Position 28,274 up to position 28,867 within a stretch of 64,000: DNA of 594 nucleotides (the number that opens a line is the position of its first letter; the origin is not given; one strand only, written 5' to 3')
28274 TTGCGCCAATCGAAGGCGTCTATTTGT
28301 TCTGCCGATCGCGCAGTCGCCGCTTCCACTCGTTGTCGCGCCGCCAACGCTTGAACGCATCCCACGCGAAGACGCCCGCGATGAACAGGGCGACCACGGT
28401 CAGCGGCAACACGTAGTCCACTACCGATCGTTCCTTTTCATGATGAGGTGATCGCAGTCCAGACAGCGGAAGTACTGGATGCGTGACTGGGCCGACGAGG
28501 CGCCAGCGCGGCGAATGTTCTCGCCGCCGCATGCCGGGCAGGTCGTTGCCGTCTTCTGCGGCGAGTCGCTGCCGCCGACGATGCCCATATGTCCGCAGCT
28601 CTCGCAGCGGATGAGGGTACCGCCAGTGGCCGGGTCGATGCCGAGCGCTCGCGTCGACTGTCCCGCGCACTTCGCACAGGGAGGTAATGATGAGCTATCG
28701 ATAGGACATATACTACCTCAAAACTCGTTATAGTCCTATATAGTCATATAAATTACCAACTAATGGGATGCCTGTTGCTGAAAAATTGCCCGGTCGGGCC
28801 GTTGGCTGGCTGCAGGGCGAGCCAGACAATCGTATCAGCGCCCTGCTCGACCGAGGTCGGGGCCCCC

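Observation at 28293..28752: Hidden four-CxxC zinc-ribbon ORF with no canonical start, a 4-codon uORF in +1 relation, a coupled micro-TM ORF and the most AT-rich stretch of the window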

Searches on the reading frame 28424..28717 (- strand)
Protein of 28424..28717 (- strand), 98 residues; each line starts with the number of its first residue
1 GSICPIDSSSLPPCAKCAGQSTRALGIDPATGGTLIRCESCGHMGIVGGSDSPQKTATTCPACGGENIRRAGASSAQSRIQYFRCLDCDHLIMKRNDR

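Call 6: search_protein_families(library=pfam, proteins=[window:28424-28717:-], max_evalue=1)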
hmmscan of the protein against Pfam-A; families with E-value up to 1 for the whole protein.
seq(98 aa): 36 families (the best 25 are shown)
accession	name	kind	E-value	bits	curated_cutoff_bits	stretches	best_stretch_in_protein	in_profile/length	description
PF09723.15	Zn_ribbon_8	-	9.2e-05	22.8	34.4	1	37-70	7-39/41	Zinc ribbon domain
PF23674.1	RYYR-CCHC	-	0.0023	18.2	27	1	71-97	28-54/79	RYYR-CCHC domain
PF07282.18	Cas12f1-like_TNB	-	0.003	18.1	26.3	1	52-91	23-49/60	Cas12f1-like, TNB domain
PF23451.1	Zn_ribbon_PaaD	-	0.0034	17.4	27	1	53-89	10-46/53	PaaD zinc beta ribbon domain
PF14354.12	Lar_restr_allev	-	0.0037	17.9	28.6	1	59-90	5-33/58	Restriction alleviation protein Lar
PF18551.6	TackOD1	-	0.0047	16.9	32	1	34-93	103-158/188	Thaumarchaeal output domain 1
PF08274.17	Zn_Ribbon_YjdM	-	0.0053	17.2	30.8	1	10-43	1-27/30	PhnA Zinc-Ribbon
PF19769.4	CPxCG_zf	-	0.0094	16.2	27.2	0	14-44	1-32/183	CPxCG-related zinc finger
PF03811.18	Zn_ribbon_InsA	-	0.012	15.8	26.1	1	59-88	7-34/35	InsA N-terminal domain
PF19108.5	DUF5795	-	0.018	15.5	27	1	55-90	34-69/74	Family of unknown function (DUF5795)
PF19134.6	DUF5817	-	0.022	15.2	31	1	36-65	4-29/57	Domain of unknown function (DUF5817)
PF12760.12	Zn_ribbon_IS1595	-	0.025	15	25.4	1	58-90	19-45/46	Transposase zinc-ribbon domain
PF08271.17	Zn_Ribbon_TF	-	0.032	14.2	29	0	59-68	2-11/43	TFIIB zinc-binding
PF23458.2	DUF7130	-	0.044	14.1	35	1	35-66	53-79/89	Domain of unknown function (DUF7130)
PF00684.25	DnaJ_CXXCXGXG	-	0.08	13.6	32.7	0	38-89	1-48/65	DnaJ central domain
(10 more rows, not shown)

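Call 7: find_homologous_proteins(query=window:28424-28717:-, max_evalue=10)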
Query seq(98 aa) (98 aa): 1 proteins with E <= 10 among 5 candidates.
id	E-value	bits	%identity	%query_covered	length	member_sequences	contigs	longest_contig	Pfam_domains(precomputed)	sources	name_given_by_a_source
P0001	2.6e-29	119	100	56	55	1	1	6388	-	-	-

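Call 9: find_related_loci(query=window:28424-28717:-, collection=genome_contigs, flank=6000)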
Query window:28424-28717:- (98 aa) in genome_contigs; peptide patterns used: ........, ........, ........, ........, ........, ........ (x = any residue, [..] = any of these).
599 stretches matched a pattern, but none encodes a relative of the query by tblastn (E <= 1e-3).

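Call 11: find_encoding_contigs(protein=P0001, flank=6000)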
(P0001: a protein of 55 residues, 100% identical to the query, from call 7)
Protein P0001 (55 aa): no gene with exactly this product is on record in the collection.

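Call 14: find_related_loci(query=window:28424-28717:-, collection=metagenome_contigs, flank=6000)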
Query window:28424-28717:- (98 aa) in metagenome_contigs; peptide patterns used: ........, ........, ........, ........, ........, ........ (x = any residue, [..] = any of these).
599 stretches matched a pattern, but none encodes a relative of the query by tblastn (E <= 1e-3).

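Call 18: search_protein_representatives(protein=window:28424-28717:-)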
Query: 98 residues. Proteins with E-value up to 0.001 (for the whole library): 41; up to 1e-10: 5; up to 1e-30: 0. The best 41 are listed.
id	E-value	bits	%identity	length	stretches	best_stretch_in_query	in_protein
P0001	8.1e-30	119.1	100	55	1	44-98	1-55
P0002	5.7e-12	61.8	39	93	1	12-96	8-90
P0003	1.3e-11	60.7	33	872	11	5-88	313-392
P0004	3.2e-11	59.4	37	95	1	10-98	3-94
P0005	9.4e-11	57.9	30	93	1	8-96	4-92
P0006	2.5e-08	50.1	21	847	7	14-91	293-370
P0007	3.7e-08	49.6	31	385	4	4-93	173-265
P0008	8.2e-08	48.5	36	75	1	31-91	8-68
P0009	2.9e-07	46.7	33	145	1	6-92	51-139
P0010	3.2e-07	46.6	32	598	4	14-93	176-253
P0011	3.6e-07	46.4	30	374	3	11-91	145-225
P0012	5.1e-07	45.9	35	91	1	12-93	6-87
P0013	2.4e-06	43.8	40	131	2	58-92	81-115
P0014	3.4e-06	43.3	30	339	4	13-93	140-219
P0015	4.8e-06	42.8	30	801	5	11-90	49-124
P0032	1.8e-04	37.7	36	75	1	34-94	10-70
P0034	2.2e-04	37.5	33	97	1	11-93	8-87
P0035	2.4e-04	37.3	32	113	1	10-91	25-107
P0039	4.3e-04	36.5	33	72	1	35-96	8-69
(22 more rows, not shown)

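Call 21: find_homologous_proteins(query=A1, max_evalue=0.001)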
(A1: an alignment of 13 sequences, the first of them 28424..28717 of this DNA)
Query A1 (13 sequences) (98 aa, profile of the alignment): 9 proteins with E <= 0.001 among 4594 candidates.
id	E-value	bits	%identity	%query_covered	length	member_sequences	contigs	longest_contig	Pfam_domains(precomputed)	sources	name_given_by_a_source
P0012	1.2e-27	113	34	83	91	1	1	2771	PF26040.1,PF09723.16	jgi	jgi:transposase-like protein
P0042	5.1e-27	111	35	83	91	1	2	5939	PF26040.1,PF12760.13,PF09723.16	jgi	jgi:transposase-like protein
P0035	6.0e-27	111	30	86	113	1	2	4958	PF01096.24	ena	-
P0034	3.8e-26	109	33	84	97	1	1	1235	-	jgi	-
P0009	7.1e-26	108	32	93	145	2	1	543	PF23451.2,PF09723.16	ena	-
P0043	1.3e-24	104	40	83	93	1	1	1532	PF12760.13,PF19769.5,PF07282.19,PF09723.16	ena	-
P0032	1.4e-20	91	34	63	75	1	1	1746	PF26040.1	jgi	-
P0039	2.1e-20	90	31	64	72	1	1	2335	PF14311.13,PF26040.1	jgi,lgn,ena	-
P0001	1.2e-10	59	100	56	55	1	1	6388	-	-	-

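Call 22: find_encoding_contigs(protein=P0032, flank=3000, max_places=3)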
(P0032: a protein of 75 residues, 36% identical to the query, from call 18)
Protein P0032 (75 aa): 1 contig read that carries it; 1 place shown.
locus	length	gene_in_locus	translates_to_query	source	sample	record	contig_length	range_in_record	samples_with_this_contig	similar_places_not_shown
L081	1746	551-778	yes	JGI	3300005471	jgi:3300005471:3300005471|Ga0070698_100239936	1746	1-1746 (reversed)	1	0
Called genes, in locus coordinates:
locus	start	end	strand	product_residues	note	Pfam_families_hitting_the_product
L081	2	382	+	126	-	?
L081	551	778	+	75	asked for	PF26040:Zn_ribbon_CLPX_N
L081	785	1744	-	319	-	?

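Call 23: find_encoding_contigs(protein=P0039, flank=3000, max_places=3)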
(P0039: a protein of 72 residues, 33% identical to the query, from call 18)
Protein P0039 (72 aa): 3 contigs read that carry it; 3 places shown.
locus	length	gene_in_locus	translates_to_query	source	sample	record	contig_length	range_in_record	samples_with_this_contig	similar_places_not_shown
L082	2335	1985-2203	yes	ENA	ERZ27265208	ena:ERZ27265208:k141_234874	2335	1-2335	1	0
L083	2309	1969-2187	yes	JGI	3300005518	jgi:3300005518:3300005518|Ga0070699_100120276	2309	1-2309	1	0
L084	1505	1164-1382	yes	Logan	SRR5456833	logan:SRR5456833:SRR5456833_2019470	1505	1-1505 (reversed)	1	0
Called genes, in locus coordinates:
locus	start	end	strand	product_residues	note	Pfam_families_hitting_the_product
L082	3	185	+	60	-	?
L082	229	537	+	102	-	PF03840:SecG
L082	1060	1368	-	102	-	PF15580:Imm53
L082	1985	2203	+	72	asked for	PF14311:DUF4379 (weak), PF26040:Zn_ribbon_CLPX_N (faint)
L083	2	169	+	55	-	?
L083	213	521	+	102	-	PF03840:SecG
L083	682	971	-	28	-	-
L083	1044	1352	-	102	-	PF15580:Imm53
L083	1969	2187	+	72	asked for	PF14311:DUF4379 (weak), PF26040:Zn_ribbon_CLPX_N (faint)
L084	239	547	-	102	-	PF15580:Imm53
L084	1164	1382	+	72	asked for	PF14311:DUF4379 (weak), PF26040:Zn_ribbon_CLPX_N (faint)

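Call 24: find_encoding_contigs(protein=P0042, flank=3000, max_places=3)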
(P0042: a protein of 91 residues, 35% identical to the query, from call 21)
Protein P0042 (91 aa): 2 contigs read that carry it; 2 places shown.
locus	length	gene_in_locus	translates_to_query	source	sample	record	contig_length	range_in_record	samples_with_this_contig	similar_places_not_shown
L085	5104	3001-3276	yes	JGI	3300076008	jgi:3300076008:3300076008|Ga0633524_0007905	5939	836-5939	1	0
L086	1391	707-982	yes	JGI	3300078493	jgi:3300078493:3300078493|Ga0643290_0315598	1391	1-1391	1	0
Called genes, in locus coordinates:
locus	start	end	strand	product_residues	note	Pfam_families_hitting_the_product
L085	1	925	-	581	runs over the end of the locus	PF00795:CN_hydrolase, PF02540:NAD_synthase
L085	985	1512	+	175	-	-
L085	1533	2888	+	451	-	PF07940:Hepar_II_III_C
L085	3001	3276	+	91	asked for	PF09723:Zn_ribbon_8 (faint), PF12760:Zn_ribbon_IS1595 (faint), PF26040:Zn_ribbon_CLPX_N (weak)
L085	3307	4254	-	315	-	PF01261:AP_endonuc_2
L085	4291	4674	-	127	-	PF13473:Cupredoxin_1 (weak), PF00127:Copper-bind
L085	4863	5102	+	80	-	?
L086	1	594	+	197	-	?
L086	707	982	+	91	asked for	PF09723:Zn_ribbon_8 (faint), PF12760:Zn_ribbon_IS1595 (faint), PF26040:Zn_ribbon_CLPX_N (weak)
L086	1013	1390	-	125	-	?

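Call 25: find_encoding_contigs(protein=P0035, flank=3000, max_places=3)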
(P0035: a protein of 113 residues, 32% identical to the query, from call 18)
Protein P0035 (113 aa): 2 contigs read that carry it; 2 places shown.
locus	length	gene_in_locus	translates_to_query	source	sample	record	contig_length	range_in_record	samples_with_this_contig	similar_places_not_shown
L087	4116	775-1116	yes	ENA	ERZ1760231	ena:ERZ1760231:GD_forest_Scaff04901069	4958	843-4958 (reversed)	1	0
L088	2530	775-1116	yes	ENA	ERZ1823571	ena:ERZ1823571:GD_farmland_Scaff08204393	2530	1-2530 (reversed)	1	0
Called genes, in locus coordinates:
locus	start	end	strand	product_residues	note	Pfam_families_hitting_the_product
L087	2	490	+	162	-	?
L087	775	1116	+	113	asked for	PF01096:Zn_ribbon_TFIIS (weak)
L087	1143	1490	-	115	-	PF07876:Dabb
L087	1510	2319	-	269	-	-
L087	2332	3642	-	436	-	PF00072:Response_reg, PF00158:Sigma54_activat, PF13191:AAA_16, PF14532:Sigma54_activ_2, PF00004:AAA (weak), PF07728:AAA_5, PF25601:AAA_lid_14, PF02954:HTH_8, +1 more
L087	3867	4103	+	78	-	PF13518:HTH_28 (weak), PF13551:HTH_29 (weak), PF13384:HTH_23 (weak), PF12728:HTH_17, PF00376:MerR (weak)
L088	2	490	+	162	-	?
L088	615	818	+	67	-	-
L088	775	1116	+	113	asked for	PF01096:Zn_ribbon_TFIIS (weak)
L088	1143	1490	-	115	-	PF07876:Dabb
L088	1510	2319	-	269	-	-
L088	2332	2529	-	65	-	?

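Call 43: find_encoding_contigs(protein=P0043, flank=3000, max_places=3)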
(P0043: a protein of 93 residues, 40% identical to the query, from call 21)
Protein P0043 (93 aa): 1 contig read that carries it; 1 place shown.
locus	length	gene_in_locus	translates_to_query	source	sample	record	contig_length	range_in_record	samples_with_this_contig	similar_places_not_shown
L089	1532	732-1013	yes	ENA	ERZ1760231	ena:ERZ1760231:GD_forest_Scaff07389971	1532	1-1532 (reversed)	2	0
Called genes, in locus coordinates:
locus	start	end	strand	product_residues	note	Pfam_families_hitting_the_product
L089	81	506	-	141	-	PF00903:Glyoxalase, PF22677:Ble-like_N (weak)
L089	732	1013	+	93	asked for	PF09723:Zn_ribbon_8 (faint), PF12760:Zn_ribbon_IS1595 (faint), PF07282:Cas12f1-like_TNB (faint), PF19769:CPxCG_zf (faint)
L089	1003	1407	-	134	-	PF00072:Response_reg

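Call 44: find_encoding_contigs(protein=P0012, flank=3000, max_places=3)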
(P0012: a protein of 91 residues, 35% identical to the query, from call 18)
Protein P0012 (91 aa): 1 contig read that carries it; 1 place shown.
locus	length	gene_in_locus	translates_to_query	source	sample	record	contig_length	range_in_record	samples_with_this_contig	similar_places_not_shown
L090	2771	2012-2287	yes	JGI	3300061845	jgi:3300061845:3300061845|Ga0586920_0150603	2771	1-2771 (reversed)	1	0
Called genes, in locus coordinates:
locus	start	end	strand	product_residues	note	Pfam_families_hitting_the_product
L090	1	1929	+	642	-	?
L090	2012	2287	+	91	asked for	PF09723:Zn_ribbon_8 (faint), PF26040:Zn_ribbon_CLPX_N (weak)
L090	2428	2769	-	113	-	?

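Call 45: find_encoding_contigs(protein=P0034, flank=3000, max_places=3)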
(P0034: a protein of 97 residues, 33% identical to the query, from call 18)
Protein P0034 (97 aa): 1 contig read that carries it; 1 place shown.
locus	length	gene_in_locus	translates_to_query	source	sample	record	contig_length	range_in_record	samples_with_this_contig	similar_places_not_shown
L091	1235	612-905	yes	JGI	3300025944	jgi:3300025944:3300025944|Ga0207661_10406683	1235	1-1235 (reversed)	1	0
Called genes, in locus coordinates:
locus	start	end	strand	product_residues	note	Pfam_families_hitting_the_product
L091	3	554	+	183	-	?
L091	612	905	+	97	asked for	-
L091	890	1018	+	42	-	-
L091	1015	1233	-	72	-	?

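Call 47: predict_structure(alignment_id=A1)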
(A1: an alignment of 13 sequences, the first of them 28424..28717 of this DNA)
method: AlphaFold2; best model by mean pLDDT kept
length: 98 residues; sequences in the alignment: 13
mean_pLDDT: 82.8   pTM: 0.46
mean pLDDT of the five models: 82.8, 81.6, 80.4, 80.0, 78.9
residues with pLDDT >= 90: 49; 70-90: 30; 50-70: 18; < 50: 1
segments of 3 or more residues with pLDDT < 50: none
pLDDT, mean of each block of 10 residues (from residue 1): 58 89 88 90 85 64 93 83 95 83
secondary structure, 60 per line:
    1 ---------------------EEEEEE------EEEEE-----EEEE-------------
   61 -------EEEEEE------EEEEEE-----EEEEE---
elements in order: E22-27 E34-38 E44-47 E68-73 E80-85 E91-95

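Call 49: search_solved_structures(query=A1, max_evalue=1)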
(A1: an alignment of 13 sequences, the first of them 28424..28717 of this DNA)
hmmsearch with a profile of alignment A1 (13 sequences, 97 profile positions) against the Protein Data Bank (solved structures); distinct sequences matched with E-value up to 1: 49.
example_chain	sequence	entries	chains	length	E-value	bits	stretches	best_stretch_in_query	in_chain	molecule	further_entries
1qyp_A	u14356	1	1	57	2.8e-05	27.1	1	5-42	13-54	RNA POLYMERASE II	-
5c44_I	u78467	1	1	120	0.00085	22.4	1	50-95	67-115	DNA-directed RNA polymerase II subunit RPB9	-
1i3q_I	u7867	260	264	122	0.0009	22.3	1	50-95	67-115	DNA-DIRECTED RNA POLYMERASE II 14.2KD POLYPEPTIDE | DNA-directed RNA polymerase II, chain RPB9 | DNA-directed RNA polymerase II 14.2 kDa polypeptide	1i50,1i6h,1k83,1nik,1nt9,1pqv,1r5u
5fmf_I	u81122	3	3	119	0.001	22.1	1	50-95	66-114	DNA-DIRECTED RNA POLYMERASE II SUBUNIT RPB9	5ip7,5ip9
4ywl_A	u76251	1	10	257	0.0023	21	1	28-82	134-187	Cell division control protein 21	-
2nb9_A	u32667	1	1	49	0.0057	19.7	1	9-49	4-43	Uncharacterized protein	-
4ywm_A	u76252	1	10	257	0.0062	19.6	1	28-68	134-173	Cell division control protein 21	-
4pof_A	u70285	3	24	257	0.0062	19.6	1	28-68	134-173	Cell division control protein 21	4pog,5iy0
3qt1_I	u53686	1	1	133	0.0076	19.3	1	6-41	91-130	DNA-directed RNA polymerase II subunit RPB9, DNA-directed RNA polymerase III subunit RPC10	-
9l08_A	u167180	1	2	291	0.014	18.4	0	44-77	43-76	Covalently Connected Cytochrome c555 trimer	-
9p9v_A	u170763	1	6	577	0.016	18.3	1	8-51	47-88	ATP-dependent clpX-like chaperone, mitochondrial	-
9ykx_A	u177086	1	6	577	0.016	18.3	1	8-51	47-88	ATP-dependent clpX-like chaperone, mitochondrial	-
7zok_A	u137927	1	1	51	0.017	18.2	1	10-45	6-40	Adventurous gliding motility protein X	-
1ctl_A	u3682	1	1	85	0.018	18.1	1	9-66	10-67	AVIAN CYSTEINE RICH PROTEIN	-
5v7q_1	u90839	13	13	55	0.027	17.5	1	26-68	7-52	50S ribosomal protein L33 | 50S ribosomal protein L33 2 | Large ribosomal subunit protein bL33A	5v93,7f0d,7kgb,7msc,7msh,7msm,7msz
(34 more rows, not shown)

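Call 50: fold_search(model_id=the predicted structure, library=pdb)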
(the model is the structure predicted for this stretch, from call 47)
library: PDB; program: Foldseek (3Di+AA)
matches with E <= 10: 261; with E <= 0.001: 0
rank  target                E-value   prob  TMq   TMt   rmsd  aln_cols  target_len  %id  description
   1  6blo_I                6.1e-03  0.97  0.32  0.28  13.5       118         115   15  Pol II elongation complex with an abasic lesion at i+1 position (released 2018-02-28)
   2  6upy_I                6.9e-03  0.96  0.32  0.27  12.9       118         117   14  RNA polymerase II elongation complex with 5-guanidinohydantoin lesion in state 2E (released 2020-06-10)
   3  8qsz_I                1.0e-02  0.97  0.30  0.32  13.5        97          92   13  Structure of s. pombe RNA polymerase II in complex with DSIF and Rat1/Rai1 (released 2024-10-23)
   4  5flm_I                1.1e-02  0.96  0.30  0.27  13.7       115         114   16  Structure of transcribing mammalian RNA polymerase II (released 2016-01-20)
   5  3cqz_I                1.4e-02  0.96  0.34  0.28  13.6       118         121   15  Crystal structure of 10 subunit RNA polymerase II in complex with the inhibitor alpha-amanitin (released 2008-07-22)
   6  3how_I                1.5e-02  0.91  0.31  0.27  13.9       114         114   16  Complete RNA polymerase II elongation complex III with a T-U mismatch and a frayed RNA 3'-uridine (released 2009-07-28)
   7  6upx_I                1.8e-02  0.96  0.34  0.29  13.6       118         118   15  RNA polymerase II elongation complex with 5-guanidinohydantoin lesion in state 1 (released 2020-06-10)
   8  8u9r_I                2.0e-02  0.82  0.29  0.26  13.8       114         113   15  STRUCTURAL BASIS OF TRANSCRIPTION: RNA POLYMERASE II SUBSTRATE BINDING AND METAL COORDINATION USING A FREE-ELECTRON LA (released 2024-09-18)
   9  7ui9_I                2.4e-02  0.82  0.31  0.26  14.8       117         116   15  Core Mediator-PICearly (Copy A) (released 2023-02-15)
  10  8him_I                3.3e-02  0.72  0.30  0.30  15.0        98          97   16  A cryo-EM structure of B. oleracea RNA polymerase V elongation complex at 2.73 Angstrom (released 2023-03-22)
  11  1twa_I                3.5e-02  0.85  0.33  0.27  13.8       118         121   15  RNA polymerase II complexed with ATP (released 2004-11-16)
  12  5x50_I                4.0e-02  0.75  0.30  0.27  14.2       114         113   14  RNA Polymerase II from Komagataella Pastoris (Type-2 crystal) (released 2017-05-17)
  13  7eu0_I                4.3e-02  0.75  0.29  0.26  15.6       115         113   17  The cryo-EM structure of A. thaliana Pol IV-RDR2 backtracked complex (released 2021-12-29)
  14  2ja5_I                4.8e-02  0.87  0.33  0.28  13.7       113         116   15  CPD lesion containing RNA Polymerase II elongation complex A (released 2007-02-20)
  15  8xrm_I                5.5e-02  0.54  0.26  0.24  13.8       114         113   14  RNA polymerase II elongation complex with DSIF, SPT6, and ELOF1 transcribing genomic DNA extracted from human nuclei (released 2025-05-07)
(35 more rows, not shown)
